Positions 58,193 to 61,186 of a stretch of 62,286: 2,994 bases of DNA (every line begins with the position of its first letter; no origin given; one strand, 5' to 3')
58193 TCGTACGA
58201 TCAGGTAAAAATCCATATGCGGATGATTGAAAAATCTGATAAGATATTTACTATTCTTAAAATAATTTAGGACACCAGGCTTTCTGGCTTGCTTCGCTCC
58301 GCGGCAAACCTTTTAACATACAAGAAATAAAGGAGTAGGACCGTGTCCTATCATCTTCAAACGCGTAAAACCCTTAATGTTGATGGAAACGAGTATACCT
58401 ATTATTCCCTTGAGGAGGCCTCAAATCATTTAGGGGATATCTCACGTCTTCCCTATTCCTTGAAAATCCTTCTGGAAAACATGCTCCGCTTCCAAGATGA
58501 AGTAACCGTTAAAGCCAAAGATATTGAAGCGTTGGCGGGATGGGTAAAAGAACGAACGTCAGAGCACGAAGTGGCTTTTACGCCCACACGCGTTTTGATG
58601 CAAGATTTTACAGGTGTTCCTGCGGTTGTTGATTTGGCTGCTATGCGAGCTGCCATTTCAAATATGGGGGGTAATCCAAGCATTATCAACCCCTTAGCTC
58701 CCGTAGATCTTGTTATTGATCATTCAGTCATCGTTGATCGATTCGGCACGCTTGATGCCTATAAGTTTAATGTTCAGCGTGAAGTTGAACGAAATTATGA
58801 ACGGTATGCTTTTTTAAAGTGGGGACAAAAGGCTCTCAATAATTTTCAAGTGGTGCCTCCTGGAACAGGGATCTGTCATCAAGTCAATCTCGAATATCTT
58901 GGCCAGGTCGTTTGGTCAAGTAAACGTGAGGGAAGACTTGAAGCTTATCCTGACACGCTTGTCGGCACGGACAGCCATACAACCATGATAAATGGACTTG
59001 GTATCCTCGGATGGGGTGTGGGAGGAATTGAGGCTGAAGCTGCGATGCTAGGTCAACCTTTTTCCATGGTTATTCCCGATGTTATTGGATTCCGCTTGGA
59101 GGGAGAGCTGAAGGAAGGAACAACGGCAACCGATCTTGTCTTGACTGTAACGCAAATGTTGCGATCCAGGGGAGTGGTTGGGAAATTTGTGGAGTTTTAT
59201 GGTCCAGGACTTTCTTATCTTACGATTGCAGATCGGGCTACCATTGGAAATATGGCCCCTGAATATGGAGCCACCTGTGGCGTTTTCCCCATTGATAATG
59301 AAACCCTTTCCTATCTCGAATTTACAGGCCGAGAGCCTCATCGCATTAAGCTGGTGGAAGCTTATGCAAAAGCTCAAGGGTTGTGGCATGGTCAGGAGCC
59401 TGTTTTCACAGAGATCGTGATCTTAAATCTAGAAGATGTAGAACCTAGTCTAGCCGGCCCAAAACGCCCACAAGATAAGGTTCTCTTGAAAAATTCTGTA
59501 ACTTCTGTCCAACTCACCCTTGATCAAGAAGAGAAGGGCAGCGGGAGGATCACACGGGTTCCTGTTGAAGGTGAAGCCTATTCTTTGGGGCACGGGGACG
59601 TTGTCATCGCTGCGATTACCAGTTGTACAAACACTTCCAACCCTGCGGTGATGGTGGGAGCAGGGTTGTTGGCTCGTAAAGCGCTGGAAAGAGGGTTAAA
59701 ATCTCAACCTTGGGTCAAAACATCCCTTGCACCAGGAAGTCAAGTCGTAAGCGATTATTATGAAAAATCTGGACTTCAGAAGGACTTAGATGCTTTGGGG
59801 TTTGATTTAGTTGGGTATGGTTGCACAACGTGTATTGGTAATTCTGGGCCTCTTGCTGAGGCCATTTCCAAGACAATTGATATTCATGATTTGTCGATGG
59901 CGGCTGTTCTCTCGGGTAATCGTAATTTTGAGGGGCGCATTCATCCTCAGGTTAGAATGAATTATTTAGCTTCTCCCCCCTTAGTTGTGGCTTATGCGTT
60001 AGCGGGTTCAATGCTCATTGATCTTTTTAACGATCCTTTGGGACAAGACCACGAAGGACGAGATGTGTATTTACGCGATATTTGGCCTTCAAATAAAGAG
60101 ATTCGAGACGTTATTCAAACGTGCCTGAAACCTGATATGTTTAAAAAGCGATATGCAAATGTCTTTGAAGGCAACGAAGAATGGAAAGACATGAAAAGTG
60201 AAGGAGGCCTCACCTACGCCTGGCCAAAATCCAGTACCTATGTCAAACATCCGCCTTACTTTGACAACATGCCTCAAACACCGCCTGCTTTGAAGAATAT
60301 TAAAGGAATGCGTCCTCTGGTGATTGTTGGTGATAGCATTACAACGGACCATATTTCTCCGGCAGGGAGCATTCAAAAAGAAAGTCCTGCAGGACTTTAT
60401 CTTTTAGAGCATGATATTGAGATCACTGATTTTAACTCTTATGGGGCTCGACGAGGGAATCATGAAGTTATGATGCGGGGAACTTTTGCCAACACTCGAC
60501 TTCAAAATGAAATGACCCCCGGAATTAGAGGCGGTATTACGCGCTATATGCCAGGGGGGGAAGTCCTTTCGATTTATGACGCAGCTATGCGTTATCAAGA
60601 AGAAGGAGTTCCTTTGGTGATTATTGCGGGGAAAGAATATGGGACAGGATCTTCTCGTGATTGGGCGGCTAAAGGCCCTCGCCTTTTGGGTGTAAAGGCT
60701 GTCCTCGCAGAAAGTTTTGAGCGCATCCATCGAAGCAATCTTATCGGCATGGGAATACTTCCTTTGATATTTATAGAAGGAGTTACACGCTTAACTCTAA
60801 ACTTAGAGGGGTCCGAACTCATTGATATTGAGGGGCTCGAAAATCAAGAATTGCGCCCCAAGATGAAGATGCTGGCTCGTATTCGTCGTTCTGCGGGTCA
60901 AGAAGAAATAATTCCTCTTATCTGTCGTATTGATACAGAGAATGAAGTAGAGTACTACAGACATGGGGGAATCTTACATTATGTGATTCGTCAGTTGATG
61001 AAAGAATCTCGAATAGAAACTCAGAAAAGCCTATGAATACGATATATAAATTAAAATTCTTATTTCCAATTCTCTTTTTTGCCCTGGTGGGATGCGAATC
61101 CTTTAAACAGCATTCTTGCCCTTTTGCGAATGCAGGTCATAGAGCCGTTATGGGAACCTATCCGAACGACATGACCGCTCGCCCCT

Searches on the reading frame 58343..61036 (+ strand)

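Call 50: search_protein_families(library=pfam, proteins=[window:58343-61036:+], max_evalue=0.00001)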
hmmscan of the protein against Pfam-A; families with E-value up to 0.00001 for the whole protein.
window:58343-61036:+ (897 aa): 2 families
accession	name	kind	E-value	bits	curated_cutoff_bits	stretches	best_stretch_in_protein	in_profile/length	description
PF00330.25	Aconitase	-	5.8e-165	550.2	28.7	1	72-555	9-463/463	Aconitase family (aconitate hydratase)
PF00694.25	Aconitase_C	-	2e-44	151.5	22.8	1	686-810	4-128/131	Aconitase C-terminal domain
